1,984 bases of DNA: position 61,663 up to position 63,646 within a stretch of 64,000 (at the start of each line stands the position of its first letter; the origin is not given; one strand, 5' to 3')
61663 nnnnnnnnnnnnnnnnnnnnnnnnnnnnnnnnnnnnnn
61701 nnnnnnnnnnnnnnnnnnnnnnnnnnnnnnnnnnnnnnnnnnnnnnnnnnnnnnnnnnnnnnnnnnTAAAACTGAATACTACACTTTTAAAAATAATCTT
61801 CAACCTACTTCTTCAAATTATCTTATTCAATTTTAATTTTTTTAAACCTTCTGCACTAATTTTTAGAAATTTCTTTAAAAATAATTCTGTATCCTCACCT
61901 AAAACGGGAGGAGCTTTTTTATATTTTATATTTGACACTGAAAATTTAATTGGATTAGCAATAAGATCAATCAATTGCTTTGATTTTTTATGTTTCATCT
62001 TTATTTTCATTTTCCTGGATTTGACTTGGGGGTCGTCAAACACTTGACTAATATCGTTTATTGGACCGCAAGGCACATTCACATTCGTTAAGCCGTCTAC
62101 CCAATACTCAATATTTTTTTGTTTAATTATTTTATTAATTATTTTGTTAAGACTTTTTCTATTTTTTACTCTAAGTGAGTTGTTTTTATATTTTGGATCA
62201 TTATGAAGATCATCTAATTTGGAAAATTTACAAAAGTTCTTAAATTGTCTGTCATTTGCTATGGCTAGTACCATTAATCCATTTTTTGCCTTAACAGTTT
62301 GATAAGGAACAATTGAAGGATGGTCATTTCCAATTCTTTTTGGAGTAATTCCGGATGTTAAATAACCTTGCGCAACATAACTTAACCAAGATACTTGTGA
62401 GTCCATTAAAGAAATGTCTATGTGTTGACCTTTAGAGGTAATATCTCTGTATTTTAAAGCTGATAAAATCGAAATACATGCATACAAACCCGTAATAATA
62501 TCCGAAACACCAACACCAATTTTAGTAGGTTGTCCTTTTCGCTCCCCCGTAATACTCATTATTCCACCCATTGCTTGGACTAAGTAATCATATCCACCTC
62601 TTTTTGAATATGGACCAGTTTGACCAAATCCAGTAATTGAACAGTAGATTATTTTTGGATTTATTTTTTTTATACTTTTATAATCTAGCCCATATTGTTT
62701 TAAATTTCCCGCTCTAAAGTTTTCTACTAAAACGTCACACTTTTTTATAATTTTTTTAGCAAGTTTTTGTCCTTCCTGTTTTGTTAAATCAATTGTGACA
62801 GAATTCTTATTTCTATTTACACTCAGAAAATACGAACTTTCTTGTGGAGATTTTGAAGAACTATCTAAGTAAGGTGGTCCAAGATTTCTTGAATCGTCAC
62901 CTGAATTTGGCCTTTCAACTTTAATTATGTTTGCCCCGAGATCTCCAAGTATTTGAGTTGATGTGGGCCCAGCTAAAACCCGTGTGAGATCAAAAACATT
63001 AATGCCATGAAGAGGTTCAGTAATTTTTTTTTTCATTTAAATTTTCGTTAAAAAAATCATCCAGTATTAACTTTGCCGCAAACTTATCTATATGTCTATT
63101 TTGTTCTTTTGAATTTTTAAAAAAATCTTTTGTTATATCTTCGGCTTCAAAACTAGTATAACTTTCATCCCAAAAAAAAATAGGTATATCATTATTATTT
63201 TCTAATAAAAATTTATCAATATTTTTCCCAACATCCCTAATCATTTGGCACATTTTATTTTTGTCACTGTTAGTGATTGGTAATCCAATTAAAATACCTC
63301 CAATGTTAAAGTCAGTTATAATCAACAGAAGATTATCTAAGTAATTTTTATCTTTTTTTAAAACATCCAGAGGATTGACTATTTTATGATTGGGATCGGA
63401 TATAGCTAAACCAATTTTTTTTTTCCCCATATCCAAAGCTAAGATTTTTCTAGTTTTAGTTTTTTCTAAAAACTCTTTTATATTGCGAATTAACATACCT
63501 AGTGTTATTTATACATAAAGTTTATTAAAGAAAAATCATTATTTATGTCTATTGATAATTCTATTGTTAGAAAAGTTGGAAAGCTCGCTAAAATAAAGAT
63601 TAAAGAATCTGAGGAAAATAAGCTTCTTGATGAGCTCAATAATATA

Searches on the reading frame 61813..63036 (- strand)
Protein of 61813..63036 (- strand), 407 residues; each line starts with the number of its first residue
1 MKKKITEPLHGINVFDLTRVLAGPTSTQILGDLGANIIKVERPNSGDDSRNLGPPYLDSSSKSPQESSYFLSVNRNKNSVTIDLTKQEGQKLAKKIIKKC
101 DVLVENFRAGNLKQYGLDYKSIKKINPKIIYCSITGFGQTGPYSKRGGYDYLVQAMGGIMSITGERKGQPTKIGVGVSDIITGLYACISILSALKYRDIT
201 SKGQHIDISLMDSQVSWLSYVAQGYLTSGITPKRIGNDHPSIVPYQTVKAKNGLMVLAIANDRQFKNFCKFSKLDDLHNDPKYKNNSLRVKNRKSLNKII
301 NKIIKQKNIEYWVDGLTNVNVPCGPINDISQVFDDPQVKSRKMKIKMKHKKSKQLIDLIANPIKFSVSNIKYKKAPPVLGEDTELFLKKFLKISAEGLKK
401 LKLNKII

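Call 43: search_protein_families(library=pfam, proteins=[window:61813-63036:-], max_evalue=0.0001)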
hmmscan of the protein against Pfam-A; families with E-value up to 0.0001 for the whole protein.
window:61813-63036:- (407 aa): 1 family
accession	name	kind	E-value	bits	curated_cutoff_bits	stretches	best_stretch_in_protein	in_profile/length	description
PF02515.22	CoA_transf_3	-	4.3e-124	414.8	23.3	1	9-383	1-366/366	CoA-transferase family III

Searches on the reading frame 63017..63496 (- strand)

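Call 43: search_protein_families(library=pfam, proteins=[window:63017-63496:-], max_evalue=0.0001)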
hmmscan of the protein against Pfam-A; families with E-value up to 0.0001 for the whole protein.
window:63017-63496:- (159 aa): 1 family
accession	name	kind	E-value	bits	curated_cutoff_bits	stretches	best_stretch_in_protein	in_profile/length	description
PF03652.20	RuvX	-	4.7e-28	98.6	29.2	1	17-150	2-133/134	Holliday junction resolvase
